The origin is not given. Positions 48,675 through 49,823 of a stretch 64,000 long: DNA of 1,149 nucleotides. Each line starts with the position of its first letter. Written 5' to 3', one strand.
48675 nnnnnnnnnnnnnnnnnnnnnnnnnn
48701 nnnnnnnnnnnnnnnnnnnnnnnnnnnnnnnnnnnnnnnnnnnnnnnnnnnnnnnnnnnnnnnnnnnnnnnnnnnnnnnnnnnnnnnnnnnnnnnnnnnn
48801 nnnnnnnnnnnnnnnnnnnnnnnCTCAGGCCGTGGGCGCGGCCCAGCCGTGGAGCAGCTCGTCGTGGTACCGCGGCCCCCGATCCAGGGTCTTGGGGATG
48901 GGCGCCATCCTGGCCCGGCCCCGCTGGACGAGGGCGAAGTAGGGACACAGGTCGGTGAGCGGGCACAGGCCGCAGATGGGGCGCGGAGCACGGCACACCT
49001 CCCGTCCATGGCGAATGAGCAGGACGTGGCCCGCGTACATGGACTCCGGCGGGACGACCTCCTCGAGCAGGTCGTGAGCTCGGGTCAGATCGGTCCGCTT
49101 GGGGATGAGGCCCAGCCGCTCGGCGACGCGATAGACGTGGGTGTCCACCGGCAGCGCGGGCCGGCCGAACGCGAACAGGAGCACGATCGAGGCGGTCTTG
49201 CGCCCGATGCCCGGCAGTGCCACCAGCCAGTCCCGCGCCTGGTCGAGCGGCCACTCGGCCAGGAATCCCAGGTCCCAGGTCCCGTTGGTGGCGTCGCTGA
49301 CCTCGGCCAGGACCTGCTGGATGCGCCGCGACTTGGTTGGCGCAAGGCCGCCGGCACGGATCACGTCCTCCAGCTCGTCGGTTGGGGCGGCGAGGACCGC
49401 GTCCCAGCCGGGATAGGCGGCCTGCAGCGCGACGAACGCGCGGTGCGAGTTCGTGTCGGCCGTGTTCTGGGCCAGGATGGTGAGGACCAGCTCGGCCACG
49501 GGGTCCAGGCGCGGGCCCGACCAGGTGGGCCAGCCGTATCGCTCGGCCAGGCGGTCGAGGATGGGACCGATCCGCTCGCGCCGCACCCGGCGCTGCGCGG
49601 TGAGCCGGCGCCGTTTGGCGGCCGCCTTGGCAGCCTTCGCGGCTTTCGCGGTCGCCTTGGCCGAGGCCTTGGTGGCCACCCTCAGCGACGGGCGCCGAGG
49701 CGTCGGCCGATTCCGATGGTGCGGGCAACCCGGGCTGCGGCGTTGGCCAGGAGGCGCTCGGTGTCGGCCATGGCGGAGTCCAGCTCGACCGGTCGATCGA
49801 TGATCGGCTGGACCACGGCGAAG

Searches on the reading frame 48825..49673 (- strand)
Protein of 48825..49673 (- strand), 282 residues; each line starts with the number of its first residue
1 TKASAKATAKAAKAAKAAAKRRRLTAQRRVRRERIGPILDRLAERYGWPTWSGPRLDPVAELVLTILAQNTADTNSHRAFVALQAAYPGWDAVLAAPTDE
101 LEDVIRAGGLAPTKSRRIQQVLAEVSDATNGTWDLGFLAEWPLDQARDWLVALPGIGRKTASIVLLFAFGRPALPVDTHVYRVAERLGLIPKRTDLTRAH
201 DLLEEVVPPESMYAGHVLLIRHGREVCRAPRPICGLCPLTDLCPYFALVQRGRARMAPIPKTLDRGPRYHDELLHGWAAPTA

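Call 58: search_protein_families(library=pfam, proteins=[window:48825-49673:-], max_evalue=0.01)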
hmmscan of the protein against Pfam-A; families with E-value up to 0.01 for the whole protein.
window:48825-49673:- (282 aa): 3 families
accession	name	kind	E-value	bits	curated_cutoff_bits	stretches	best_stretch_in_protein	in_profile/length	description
PF00730.31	HhH-GPD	-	2.4e-11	44.3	26.2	1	64-208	2-107/108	HhH-GPD superfamily base excision DNA repair protein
PF00633.29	HHH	-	5.9e-05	23.2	24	1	147-166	10-29/30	Helix-hairpin-helix motif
PF22175.2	Ogg-HhH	-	0.0083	16.1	27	0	60-198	22-154/173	8-oxoguanine DNA glycosylase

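Call 63: search_protein_families(library=ncbifam, proteins=[window:48825-49673:-], max_evalue=0.001)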
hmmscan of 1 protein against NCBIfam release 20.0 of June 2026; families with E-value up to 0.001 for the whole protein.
window:48825-49673:- (282 aa): 8 families
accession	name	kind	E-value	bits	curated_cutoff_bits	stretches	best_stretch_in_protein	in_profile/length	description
NF053634.1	MonDNAglycDR2438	equivalog_domain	1.4e-50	171.9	400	1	40-249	3-210/219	monofunctional DNA glycosylase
TIGR01083.1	nth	equivalog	1.9e-33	115.8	211.7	1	36-234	5-192/192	endonuclease III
NF007978.0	PRK10702.1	equivalog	5.4e-25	88.2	405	1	37-246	8-206/211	endonuclease III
TIGR01084.1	mutY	equivalog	5e-12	46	286.5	1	66-246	36-209/277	A/G-specific adenine glycosylase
NF008132.0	PRK10880.1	equivalog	2.6e-08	33.3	427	1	85-245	58-211/351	A/G-specific adenine glycosylase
TIGR00588.1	ogg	subfamily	8.3e-08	31.7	397.85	1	99-190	172-263/310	8-oxoguanine DNA-glycosylase (ogg)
NF010488.0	PRK13910.1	equivalog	6.9e-07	28.9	471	1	149-243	74-167/290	adenine-specific DNA glycosylase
NF010494.0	PRK13913.1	equivalog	2.1e-05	24.5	192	1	96-189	77-164/220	3-methyladenine DNA glycosylase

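Call 64: search_solved_structures(query=window:48825-49673:-, max_evalue=0.001)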
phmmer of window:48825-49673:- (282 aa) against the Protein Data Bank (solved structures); distinct sequences matched with E-value up to 0.001: 74 (the best 60 are shown).
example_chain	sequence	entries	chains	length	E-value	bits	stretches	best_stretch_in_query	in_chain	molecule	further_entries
8a5c_A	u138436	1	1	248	1.7e-47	165.4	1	34-249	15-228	Endonuclease III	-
4unf_A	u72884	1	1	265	6.6e-47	163.5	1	31-249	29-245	ENDONUCLEASE III-1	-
8a5f_A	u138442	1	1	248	7.1e-47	163.4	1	34-249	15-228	Endonuclease III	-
8a5g_A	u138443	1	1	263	9.7e-40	140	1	14-254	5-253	Endonuclease III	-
4uob_A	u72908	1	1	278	6e-38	134.1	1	12-254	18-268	ENDONUCLEASE III-3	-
1orn_A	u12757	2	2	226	3.3e-26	95.6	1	33-246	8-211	Endonuclease III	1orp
1p59_A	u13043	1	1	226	4.5e-26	95.1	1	33-246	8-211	Endonuclease III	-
2abk_A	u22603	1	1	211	3.8e-23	85.5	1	37-246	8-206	ENDONUCLEASE III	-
9nzc_A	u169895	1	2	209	4e-19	72.3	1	57-244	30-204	Endonuclease III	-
9nzd_A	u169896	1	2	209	2.8e-18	69.6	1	57-244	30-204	Endonuclease III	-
7yhq_A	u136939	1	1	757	3.1e-17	66.1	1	89-257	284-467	Sex-determining region Y protein,DNA glycosylase/AP lyase ROS1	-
7yho_A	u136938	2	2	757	1.4e-16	64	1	89-257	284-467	Sex-determining region Y protein,DNA glycosylase/AP lyase ROS1 | Sex-determining region Y protein,REPRESSOR OF SILENCING 1,DNA glycosylase/AP lyase ROS1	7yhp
7rds_A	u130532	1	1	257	5e-13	52.3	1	24-245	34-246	Isoform 3 of Endonuclease III-like protein 1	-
7rdt_A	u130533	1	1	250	8.4e-12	48.3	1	68-245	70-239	Isoform 3 of Endonuclease III-like protein 1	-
7ef9_A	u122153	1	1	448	5.5e-09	39.1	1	151-258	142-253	Adenine DNA glycosylase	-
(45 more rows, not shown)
